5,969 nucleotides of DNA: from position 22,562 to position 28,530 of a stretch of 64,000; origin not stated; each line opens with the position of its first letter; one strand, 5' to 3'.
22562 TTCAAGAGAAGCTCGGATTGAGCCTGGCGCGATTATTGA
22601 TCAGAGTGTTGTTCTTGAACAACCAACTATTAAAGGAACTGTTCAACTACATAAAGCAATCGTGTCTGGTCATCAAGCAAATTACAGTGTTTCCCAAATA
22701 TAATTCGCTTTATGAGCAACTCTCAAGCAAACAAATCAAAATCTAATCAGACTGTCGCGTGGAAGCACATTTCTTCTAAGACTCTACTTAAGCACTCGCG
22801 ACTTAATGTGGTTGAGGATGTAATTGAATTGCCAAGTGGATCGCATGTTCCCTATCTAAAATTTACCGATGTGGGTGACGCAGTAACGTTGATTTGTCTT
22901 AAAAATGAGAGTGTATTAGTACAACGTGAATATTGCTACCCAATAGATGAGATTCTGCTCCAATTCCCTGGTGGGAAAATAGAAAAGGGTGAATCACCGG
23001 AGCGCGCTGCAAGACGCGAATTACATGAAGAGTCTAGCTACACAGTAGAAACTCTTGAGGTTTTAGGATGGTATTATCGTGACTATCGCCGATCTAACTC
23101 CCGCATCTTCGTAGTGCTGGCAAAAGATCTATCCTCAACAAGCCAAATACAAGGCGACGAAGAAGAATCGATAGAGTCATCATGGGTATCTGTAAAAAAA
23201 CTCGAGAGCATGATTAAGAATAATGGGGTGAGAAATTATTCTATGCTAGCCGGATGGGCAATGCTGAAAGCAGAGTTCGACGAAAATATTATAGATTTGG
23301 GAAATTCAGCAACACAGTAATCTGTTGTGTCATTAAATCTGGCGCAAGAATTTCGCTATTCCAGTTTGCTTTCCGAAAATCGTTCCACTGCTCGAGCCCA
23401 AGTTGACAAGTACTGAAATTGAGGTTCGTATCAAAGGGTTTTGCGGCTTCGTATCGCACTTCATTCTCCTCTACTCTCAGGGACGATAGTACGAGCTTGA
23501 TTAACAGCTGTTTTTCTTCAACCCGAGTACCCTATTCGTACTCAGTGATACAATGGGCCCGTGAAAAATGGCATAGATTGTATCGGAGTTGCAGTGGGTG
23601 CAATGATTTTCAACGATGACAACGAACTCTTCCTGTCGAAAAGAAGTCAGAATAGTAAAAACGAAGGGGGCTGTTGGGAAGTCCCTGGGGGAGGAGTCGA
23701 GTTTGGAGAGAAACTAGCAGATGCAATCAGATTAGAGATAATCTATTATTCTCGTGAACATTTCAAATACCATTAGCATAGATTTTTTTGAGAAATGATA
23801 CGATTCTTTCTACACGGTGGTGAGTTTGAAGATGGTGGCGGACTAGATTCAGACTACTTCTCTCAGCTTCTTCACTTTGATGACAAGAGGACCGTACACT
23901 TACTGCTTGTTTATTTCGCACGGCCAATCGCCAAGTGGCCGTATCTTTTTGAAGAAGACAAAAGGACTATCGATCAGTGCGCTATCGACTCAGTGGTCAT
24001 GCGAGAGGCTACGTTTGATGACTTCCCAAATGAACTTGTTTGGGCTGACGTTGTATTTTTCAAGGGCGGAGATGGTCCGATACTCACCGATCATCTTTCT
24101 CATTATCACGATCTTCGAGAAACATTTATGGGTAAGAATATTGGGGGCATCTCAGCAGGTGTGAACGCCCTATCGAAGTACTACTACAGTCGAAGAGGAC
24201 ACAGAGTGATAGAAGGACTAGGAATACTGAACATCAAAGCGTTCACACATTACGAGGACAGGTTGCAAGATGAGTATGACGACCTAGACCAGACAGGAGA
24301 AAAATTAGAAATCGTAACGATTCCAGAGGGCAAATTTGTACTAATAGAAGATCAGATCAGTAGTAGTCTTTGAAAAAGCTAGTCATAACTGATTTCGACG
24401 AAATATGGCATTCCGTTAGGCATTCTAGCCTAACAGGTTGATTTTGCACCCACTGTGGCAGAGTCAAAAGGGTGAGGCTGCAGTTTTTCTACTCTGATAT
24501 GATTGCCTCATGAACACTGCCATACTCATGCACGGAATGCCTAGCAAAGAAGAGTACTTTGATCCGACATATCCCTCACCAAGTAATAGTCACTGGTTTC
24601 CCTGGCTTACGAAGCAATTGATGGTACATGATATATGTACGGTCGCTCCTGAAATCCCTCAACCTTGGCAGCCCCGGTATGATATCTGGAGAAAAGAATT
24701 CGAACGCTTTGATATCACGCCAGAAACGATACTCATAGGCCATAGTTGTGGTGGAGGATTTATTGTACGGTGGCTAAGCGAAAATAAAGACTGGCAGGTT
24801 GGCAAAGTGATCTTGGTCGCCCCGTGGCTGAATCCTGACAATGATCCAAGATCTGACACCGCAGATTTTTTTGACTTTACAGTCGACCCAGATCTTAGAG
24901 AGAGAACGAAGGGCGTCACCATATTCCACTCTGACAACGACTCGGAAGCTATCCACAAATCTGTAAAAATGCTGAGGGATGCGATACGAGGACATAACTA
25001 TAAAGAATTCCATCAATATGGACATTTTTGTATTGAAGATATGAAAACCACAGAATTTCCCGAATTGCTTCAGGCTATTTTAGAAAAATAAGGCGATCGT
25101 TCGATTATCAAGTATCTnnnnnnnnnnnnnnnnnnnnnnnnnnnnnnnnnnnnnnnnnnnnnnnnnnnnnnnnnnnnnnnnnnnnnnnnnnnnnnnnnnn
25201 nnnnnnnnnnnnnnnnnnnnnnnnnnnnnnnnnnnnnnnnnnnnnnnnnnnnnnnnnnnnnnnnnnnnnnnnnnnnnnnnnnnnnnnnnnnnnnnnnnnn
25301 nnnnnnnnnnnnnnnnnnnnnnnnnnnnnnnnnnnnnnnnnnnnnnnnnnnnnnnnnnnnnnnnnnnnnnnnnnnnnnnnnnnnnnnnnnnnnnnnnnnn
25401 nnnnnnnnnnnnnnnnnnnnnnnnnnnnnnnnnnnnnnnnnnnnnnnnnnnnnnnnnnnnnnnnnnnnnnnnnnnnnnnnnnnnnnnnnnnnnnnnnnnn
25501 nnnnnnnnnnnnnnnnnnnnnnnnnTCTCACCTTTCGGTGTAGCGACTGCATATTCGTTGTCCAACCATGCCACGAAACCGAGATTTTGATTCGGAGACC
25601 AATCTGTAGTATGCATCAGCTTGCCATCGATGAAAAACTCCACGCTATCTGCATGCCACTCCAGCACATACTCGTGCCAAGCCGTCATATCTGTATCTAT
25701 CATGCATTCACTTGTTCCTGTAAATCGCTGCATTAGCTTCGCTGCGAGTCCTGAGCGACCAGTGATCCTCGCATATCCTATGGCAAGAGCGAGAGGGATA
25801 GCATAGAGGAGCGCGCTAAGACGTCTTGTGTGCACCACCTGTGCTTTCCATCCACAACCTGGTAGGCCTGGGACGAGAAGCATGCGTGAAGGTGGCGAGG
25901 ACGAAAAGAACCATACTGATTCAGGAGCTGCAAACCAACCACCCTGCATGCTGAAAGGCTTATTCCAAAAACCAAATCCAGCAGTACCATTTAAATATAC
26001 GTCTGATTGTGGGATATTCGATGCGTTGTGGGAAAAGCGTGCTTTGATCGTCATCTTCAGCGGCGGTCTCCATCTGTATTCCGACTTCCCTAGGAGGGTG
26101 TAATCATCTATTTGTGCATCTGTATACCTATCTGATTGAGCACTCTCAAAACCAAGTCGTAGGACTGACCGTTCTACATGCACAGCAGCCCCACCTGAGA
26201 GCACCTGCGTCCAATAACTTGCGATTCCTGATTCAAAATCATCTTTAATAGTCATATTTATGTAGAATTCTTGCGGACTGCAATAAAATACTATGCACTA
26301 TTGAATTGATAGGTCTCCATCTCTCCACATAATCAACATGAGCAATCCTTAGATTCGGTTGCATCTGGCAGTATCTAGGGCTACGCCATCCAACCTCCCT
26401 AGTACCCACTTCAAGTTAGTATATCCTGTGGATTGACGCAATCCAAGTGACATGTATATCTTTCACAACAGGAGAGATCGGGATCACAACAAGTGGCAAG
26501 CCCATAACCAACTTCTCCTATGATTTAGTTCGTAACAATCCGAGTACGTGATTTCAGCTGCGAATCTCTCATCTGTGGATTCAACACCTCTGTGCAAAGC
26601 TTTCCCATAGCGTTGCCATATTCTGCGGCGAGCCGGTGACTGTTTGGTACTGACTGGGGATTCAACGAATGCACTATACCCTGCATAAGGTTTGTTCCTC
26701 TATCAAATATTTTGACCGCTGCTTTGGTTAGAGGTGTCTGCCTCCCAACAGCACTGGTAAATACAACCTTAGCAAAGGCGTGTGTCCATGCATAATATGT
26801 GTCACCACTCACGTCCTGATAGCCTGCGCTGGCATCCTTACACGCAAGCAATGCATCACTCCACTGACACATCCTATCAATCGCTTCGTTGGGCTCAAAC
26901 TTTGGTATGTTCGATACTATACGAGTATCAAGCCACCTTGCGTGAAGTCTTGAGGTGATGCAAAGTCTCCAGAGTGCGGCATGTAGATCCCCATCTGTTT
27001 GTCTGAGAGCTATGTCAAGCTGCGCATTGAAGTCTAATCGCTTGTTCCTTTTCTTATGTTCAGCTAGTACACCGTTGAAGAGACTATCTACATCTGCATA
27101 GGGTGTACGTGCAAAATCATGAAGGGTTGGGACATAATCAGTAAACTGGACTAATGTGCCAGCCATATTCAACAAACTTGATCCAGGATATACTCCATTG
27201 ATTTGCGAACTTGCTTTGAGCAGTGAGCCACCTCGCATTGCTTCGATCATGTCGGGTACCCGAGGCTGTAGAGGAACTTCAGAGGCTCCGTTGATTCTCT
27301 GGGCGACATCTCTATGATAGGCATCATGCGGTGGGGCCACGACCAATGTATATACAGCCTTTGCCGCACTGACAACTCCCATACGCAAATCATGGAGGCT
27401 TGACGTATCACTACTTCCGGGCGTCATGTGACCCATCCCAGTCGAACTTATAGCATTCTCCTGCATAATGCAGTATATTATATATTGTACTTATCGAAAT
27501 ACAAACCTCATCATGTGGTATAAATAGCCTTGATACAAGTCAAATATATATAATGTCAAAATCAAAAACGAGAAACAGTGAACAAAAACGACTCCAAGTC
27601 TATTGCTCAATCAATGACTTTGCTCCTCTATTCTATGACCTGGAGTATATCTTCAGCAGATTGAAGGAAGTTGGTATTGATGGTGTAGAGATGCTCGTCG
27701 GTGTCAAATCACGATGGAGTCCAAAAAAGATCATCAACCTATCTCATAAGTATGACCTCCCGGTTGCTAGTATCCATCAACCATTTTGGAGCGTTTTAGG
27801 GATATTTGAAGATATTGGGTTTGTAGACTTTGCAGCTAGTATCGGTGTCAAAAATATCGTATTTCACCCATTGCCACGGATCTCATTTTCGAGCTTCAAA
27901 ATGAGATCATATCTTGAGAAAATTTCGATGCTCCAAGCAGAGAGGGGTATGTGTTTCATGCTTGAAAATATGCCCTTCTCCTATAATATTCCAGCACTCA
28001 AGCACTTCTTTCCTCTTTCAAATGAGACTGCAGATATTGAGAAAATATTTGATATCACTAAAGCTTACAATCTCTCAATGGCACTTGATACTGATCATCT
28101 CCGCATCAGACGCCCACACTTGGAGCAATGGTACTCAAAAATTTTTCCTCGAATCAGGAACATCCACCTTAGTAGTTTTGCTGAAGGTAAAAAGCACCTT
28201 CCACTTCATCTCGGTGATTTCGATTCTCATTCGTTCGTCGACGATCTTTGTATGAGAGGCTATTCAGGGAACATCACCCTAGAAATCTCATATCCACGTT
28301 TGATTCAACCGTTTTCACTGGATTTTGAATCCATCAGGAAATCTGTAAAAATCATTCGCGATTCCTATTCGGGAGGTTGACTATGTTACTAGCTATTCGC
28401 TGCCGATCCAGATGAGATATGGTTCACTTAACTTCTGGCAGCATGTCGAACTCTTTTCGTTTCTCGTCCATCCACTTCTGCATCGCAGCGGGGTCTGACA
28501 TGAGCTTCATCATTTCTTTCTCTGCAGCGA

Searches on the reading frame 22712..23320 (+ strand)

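Call 82: search_protein_families(library=pfam, proteins=[window:22712-23320:+], max_evalue=0.001)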
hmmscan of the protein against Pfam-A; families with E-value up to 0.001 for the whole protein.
window:22712-23320:+ (202 aa): 1 family
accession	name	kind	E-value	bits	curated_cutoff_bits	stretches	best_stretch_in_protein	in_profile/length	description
PF00293.34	NUDIX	-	2.5e-21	76.5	21.1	1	57-171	5-123/134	NUDIX domain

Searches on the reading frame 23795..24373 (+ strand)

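Call 111: search_protein_families(library=pfam, proteins=[window:23795-24373:+], max_evalue=0.00001)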
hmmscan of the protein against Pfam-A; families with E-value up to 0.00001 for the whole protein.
window:23795-24373:+ (192 aa): 1 family
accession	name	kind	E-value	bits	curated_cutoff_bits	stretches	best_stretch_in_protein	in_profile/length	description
PF03575.23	Peptidase_S51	-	2.2e-06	27.9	23.9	1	61-187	60-201/206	Peptidase family S51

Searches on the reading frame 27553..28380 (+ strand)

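Call 110: search_protein_families(library=pfam, proteins=[window:27553-28380:+], max_evalue=0.00001)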
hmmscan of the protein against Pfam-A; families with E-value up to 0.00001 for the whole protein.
window:27553-28380:+ (275 aa): 1 family
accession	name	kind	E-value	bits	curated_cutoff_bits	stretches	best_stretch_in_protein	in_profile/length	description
PF01261.30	AP_endonuc_2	-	5.5e-12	46.3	31.1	1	35-256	2-234/249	Xylose isomerase-like TIM barrel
